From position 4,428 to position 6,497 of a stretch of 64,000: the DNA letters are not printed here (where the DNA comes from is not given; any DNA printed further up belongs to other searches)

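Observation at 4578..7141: M-then-R gene pair: beta-class amino-methyltransferase with an unusually large (589 aa) putative endonuclease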

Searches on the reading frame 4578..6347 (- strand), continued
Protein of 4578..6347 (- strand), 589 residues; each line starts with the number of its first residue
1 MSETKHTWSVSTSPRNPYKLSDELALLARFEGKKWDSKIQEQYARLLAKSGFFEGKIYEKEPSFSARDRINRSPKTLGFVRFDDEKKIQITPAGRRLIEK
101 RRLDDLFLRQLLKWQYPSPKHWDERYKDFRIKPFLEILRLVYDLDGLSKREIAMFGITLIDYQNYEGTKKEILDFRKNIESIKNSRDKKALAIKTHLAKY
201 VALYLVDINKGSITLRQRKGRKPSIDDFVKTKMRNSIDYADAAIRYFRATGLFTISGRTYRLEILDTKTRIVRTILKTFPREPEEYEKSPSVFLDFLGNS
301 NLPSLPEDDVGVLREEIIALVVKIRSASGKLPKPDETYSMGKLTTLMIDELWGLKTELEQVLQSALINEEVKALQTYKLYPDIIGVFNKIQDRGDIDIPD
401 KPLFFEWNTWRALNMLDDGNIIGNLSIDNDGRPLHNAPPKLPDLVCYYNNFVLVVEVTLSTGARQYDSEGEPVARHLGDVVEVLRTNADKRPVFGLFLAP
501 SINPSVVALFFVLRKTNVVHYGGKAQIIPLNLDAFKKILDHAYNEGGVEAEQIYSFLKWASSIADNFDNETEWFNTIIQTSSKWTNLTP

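Call 22: search_protein_families(library=padloc, proteins=[window:4578-6347:-], max_evalue=0.01)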
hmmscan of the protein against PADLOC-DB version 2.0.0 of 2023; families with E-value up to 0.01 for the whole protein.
window:4578-6347:- (589 aa): 6 families
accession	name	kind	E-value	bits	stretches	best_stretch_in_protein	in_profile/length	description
PDLC03394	REase_II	-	1.1e-69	233.5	2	5-328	4-318/684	Type II nicking endonuclease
PDLC03393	REase_II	-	4.8e-39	132.1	2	87-314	121-341/624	Type II nicking endonuclease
PDLC03463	REase_II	-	1.1e-22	78.4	1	389-560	364-540/570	Type II restriction enzyme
PDLC03507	REase_II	-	4.7e-18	63.1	1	396-508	392-502/542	Type II restriction enzyme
PDLC03557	REase_II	-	1e-06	25.4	1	424-568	492-633/648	Type II restriction enzyme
PDLC03422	REase_II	-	0.0058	13.3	0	104-179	129-203/591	Type II restriction enzyme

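Call 31: find_encoding_contigs(protein=P0010, flank=6000, max_places=1)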
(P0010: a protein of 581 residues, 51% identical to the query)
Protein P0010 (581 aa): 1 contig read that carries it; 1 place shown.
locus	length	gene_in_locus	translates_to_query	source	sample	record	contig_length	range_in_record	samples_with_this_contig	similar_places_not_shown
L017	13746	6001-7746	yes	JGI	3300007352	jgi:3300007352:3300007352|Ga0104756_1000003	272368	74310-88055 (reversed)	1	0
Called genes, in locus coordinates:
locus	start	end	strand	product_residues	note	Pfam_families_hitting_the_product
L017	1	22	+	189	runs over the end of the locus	PF01558:POR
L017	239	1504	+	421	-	PF01855:POR_N, PF17147:PFOR_II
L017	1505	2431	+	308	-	PF02775:TPP_enzyme_C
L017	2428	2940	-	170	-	PF14584:DUF4446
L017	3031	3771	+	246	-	PF00731:AIRC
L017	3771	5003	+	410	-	PF01969:Ni_insertion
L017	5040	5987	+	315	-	PF01555:N6_N4_Mtase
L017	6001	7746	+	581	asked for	PF09491:RE_AlwI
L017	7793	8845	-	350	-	-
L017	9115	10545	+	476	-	PF00069:Pkinase, PF07714:PK_Tyr_Ser-Thr, PF03109:ABC1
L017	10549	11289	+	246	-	PF12401:FhaA_N, PF16697:Yop-YscD_cpl, PF00498:FHA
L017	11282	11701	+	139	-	PF16697:Yop-YscD_cpl, PF00498:FHA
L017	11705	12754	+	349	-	PF00481:PP2C, PF13672:PP2C_2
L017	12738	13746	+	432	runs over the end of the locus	PF01098:FTSW_RODA_SPOVE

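Call 32: find_encoding_contigs(protein=P0027, flank=6000, max_places=1)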
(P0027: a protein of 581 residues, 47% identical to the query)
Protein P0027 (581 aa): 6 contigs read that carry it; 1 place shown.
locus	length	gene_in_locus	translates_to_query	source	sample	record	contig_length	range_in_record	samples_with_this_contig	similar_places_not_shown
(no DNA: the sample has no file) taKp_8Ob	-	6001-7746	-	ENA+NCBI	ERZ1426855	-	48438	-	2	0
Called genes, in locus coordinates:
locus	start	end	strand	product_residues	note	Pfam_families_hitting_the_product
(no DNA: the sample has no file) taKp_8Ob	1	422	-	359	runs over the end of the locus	PF07690:MFS_1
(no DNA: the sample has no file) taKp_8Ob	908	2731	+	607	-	PF00005:ABC_tran, PF02463:SMC_N (faint)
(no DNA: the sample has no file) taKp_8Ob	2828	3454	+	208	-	PF01553:Acyltransferase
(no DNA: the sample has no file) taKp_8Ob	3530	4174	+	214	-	-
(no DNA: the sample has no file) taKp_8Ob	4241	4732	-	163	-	-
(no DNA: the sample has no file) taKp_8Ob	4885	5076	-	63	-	-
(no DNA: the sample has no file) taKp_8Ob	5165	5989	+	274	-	PF03602:Cons_hypoth95 (faint), PF08241:Methyltransf_11 (faint), PF01555:N6_N4_Mtase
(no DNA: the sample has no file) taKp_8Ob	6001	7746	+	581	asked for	PF09491:RE_AlwI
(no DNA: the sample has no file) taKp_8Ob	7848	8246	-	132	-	-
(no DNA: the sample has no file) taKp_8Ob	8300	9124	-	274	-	PF00512:HisKA, PF02518:HATPase_c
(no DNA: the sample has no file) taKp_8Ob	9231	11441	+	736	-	PF00881:Nitroreductase, PF02624:YcaO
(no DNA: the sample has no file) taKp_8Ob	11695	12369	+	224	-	PF10026:DUF2268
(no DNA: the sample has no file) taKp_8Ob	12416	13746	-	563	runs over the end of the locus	PF16927:HisKA_7TM (weak), PF00512:HisKA, PF02518:HATPase_c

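Call 33: find_encoding_contigs(protein=P0044, flank=6000, max_places=1)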
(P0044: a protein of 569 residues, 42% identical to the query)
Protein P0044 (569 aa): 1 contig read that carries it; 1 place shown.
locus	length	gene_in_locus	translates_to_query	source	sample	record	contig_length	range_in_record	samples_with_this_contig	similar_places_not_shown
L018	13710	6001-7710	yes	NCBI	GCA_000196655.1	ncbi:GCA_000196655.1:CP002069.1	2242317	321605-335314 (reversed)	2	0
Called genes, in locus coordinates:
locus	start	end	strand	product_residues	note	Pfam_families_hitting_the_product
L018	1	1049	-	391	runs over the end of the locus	PF00589:Phage_integrase, PF22823:MrpR_C_cat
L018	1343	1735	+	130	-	PF02899:Phage_int_SAM_1 (faint)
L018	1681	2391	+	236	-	PF00589:Phage_integrase, PF22823:MrpR_C_cat (faint)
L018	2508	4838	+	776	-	PF10011:DUF2254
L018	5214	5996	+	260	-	PF01555:N6_N4_Mtase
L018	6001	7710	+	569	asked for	PF09491:RE_AlwI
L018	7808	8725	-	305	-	-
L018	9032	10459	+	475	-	PF28530:DUF8426, PF01844:HNH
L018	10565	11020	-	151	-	PF01878:EVE (weak)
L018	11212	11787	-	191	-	PF00589:Phage_integrase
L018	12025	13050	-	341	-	-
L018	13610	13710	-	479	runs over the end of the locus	PF08706:D5_N, PF19263:DUF5906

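Call 34: find_encoding_contigs(protein=P0064, flank=6000, max_places=1)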
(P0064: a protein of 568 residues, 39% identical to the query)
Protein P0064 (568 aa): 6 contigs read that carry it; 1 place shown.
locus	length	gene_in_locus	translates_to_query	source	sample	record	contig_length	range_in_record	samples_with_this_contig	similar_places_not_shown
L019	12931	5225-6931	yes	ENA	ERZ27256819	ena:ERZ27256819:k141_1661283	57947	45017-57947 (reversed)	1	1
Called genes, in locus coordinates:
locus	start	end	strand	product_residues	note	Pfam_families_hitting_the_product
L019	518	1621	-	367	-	PF19580:Exo_endo_phos_3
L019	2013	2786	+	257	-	-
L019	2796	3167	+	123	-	PF03840:SecG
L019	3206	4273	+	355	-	PF04389:Peptidase_M28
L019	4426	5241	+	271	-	PF02086:MethyltransfD12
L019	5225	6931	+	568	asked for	PF09491:RE_AlwI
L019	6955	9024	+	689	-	PF02897:Peptidase_S9_N, PF00326:Peptidase_S9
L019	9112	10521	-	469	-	PF01637:ATPase_2, PF13191:AAA_16 (weak), PF13173:AAA_14 (weak)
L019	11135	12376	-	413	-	PF00691:OmpA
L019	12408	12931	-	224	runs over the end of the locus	PF06508:QueC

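Call 35: search_protein_families(library=padloc, proteins=[P0002, P0010, P0044, P0064, P0054], max_evalue=0.00001)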
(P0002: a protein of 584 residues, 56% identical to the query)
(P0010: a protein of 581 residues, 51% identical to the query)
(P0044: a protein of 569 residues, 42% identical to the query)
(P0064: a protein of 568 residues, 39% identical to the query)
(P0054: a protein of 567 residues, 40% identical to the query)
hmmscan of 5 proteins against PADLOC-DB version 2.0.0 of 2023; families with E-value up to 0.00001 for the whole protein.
P0002 (584 aa): 5 families
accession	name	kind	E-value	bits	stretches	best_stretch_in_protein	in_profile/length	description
PDLC03394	REase_II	-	1.3e-77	259.7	1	5-539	4-548/684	Type II nicking endonuclease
PDLC03393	REase_II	-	3.6e-49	165.6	1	87-544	122-575/624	Type II nicking endonuclease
PDLC03463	REase_II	-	3.4e-24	83.4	1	228-566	214-548/570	Type II restriction enzyme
PDLC03507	REase_II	-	1.1e-14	52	1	314-505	309-501/542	Type II restriction enzyme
PDLC03557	REase_II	-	1.5e-08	31.5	1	422-540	492-611/648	Type II restriction enzyme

P0010 (581 aa): 5 families
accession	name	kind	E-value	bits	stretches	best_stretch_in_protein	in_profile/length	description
PDLC03394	REase_II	-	3.8e-73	245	1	5-536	4-546/684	Type II nicking endonuclease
PDLC03393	REase_II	-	3.8e-38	129.1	1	88-536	122-568/624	Type II nicking endonuclease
PDLC03463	REase_II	-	1.6e-24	84.5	1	231-574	216-557/570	Type II restriction enzyme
PDLC03507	REase_II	-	6.6e-18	62.6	1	98-539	153-537/542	Type II restriction enzyme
PDLC03557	REase_II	-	1.2e-07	28.5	1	221-506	310-573/648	Type II restriction enzyme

P0044 (569 aa): 4 families
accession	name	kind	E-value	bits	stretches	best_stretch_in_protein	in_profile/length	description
PDLC03394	REase_II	-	3.9e-47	159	2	12-265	9-266/684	Type II nicking endonuclease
PDLC03393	REase_II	-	1.1e-29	101.1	1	84-566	119-621/624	Type II nicking endonuclease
PDLC03463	REase_II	-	3.2e-17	60.4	1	384-564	377-564/570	Type II restriction enzyme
PDLC03507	REase_II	-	1e-11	42.2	1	98-489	154-504/542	Type II restriction enzyme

P0064 (568 aa): 6 families
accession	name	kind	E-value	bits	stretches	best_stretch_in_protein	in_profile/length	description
PDLC03394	REase_II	-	6.6e-46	155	2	1-310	1-308/684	Type II nicking endonuclease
PDLC03393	REase_II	-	4.4e-30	102.5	2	378-518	433-575/624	Type II nicking endonuclease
PDLC03463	REase_II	-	5.3e-24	82.8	1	377-554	377-560/570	Type II restriction enzyme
PDLC03507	REase_II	-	2.3e-19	67.4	1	104-515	159-531/542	Type II restriction enzyme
PDLC03422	REase_II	-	1.4e-06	25.2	0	105-180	130-203/591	Type II restriction enzyme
PDLC03557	REase_II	-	9.6e-06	22.2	0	400-483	491-575/648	Type II restriction enzyme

P0054 (567 aa): 5 families
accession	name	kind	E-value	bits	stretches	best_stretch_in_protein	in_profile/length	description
PDLC03394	REase_II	-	4.2e-56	188.7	2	8-297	4-293/684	Type II nicking endonuclease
PDLC03393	REase_II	-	2.9e-39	132.8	2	329-552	384-609/624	Type II nicking endonuclease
PDLC03463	REase_II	-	1.3e-21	74.8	1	229-560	214-562/570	Type II restriction enzyme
PDLC03507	REase_II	-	6.7e-19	65.9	1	105-518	160-530/542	Type II restriction enzyme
PDLC03557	REase_II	-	1.6e-08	31.4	1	403-489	490-577/648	Type II restriction enzyme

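Call 37: search_dna_similar(query=window:4578-6347:-, collection=plasmids, mode=protein, max_rows=40, max_evalue=1e-10)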
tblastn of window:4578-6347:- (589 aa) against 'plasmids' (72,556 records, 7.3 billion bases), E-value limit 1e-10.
Records with a match: 13; places in all: 13; records where one place covers at least 80% of the query: 5.
Best place of each record, by identity: <60% 13.
By first word of the organism name: Acinetobacter 6; Leuconostoc 2; Geobacillus 2; Priestia 1; uncultured 1; Macrococcoides 1.
By predicted mobility (MOB-suite, as given by PLSDB): non-mobilizable 5; conjugative 5; mobilizable 3.
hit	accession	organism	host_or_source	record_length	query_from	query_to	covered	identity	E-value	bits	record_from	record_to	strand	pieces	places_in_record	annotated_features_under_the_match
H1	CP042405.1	Leuconostoc mesenteroides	cell culture,kimchi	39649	12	587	98%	29.5%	4e-62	229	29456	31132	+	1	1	AlwI family type II restriction endonuclease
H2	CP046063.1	Leuconostoc mesenteroides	cell culture,kimchi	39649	12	587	98%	29.5%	4e-62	229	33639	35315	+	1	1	AlwI family type II restriction endonuclease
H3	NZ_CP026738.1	Priestia megaterium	Sporobolus anglicus,cell ...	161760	30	540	87%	27.0%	2e-26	122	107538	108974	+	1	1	AlwI family type II restriction endonuclease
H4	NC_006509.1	Geobacillus kaustophilus HTA426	isolated from the deepest Ocean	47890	4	547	92%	25.0%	3e-28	128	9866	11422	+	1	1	AlwI family type II restriction endonuclease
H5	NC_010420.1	Geobacillus stearothermophilus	geothermal site near the Baltic Sea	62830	4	547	92%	24.9%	9e-28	126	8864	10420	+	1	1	AlwI family type II restriction endonuclease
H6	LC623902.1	uncultured bacterium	-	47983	205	580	64%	27.0%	9e-24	114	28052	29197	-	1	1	AlwI family type II restriction endonuclease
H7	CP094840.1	Acinetobacter schindleri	mixed culture,chicken fecal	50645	238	540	51%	32.3%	8e-24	114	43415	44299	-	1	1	AlwI family type II restriction endonuclease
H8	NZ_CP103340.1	Acinetobacter baumannii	Homo sapiens,metagenomic assembly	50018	238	550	53%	30.2%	5e-20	102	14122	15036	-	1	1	AlwI family type II restriction endonuclease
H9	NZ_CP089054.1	Acinetobacter ursingii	Homo sapiens,Genome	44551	238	549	53%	30.1%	6e-21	105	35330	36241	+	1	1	AlwI family type II restriction endonuclease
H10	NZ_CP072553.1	Acinetobacter lwoffii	chickens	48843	238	549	53%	30.1%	6e-21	105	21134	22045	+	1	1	AlwI family type II restriction endonuclease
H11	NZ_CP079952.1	Macrococcoides caseolyticum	calf,pure culture,nasal swab sample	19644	337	577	41%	38.4%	9e-44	175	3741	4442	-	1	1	AlwI family type II restriction endonuclease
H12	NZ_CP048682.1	Acinetobacter indicus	Migratory bird,feces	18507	238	550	53%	28.9%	5e-19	99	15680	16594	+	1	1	AlwI family type II restriction endonuclease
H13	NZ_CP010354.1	Acinetobacter johnsonii XBB1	Hospital sewage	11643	238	550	53%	28.9%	1e-18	98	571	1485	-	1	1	AlwI family type II restriction endonuclease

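Call 39: get_annotated_region(hit=H10, flank=4000)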
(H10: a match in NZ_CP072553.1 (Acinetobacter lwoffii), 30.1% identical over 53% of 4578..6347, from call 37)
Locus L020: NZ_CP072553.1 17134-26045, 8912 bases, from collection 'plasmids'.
description: Acinetobacter lwoffii strain H7 plasmid pH7-48, complete sequence
organism: Acinetobacter lwoffii (NCBI taxid 28090)
taxonomy: Bacteria; Pseudomonadota; Gammaproteobacteria; Moraxellales; Moraxellaceae; Acinetobacter; Acinetobacter lwoffii
host: -; source: chickens; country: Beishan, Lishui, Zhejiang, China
typing (MOB-suite, as given by PLSDB): conjugative; replicon rep_cluster_1193; relaxase MOBQ; mating-pair formation MPF_T
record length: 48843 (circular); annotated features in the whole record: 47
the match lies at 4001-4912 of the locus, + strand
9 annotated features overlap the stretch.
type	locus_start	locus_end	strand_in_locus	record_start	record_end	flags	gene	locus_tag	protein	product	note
CDS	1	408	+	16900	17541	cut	-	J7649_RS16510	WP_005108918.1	type IV secretion system protein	-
CDS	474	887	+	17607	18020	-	-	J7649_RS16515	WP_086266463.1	hypothetical protein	-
CDS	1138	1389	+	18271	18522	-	-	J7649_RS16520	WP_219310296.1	helix-turn-helix transcriptional regulator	-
CDS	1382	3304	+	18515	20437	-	-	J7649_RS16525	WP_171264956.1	Dam family site-specific DNA-(adenine-N6)-methyltransferase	GO:0006306 - DNA methylation [Evidence IEA]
CDS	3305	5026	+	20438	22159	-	-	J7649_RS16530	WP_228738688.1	AlwI family type II restriction endonuclease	-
CDS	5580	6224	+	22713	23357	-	-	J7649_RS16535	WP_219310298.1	recombinase family protein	GO:0006310 - DNA recombination [Evidence IEA]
CDS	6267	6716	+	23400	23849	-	-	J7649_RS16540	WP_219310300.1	hypothetical protein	-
CDS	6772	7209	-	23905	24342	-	-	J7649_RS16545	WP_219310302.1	hypothetical protein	-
CDS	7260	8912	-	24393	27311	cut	-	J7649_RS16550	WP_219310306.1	AAA family ATPase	-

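Call 40: get_annotated_region(hit=H1, flank=4000)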
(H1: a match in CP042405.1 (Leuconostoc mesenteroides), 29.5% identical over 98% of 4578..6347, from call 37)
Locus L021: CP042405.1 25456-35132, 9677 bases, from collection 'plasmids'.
description: Leuconostoc mesenteroides strain CBA3628 plasmid unnamed1, complete sequence
organism: Leuconostoc mesenteroides (NCBI taxid 1245)
taxonomy: Bacteria; Bacillota; Bacilli; Lactobacillales; Lactobacillaceae; Leuconostoc; Leuconostoc mesenteroides
host: -; source: cell culture,kimchi; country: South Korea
typing (MOB-suite, as given by PLSDB): mobilizable; relaxase MOBT
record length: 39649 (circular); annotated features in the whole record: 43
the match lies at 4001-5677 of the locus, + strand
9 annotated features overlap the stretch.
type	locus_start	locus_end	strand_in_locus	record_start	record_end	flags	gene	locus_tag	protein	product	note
CDS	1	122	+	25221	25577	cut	-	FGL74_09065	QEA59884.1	helix-turn-helix domain-containing protein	-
CDS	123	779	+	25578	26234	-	-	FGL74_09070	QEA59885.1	ImmA/IrrE family metallo-endopeptidase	-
CDS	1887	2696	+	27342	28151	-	-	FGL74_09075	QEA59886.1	AAA family ATPase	-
CDS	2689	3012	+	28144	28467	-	-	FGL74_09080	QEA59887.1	hypothetical protein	-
CDS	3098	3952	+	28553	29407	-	-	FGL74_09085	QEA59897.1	Dam family site-specific DNA-(adenine-N6)-methyltransferase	-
CDS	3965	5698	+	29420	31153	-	-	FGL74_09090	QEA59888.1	AlwI family type II restriction endonuclease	-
CDS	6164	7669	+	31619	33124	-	-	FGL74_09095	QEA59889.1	hypothetical protein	-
CDS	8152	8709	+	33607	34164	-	-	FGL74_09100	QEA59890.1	recombinase family protein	-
CDS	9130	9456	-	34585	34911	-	-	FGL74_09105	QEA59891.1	thioredoxin family protein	-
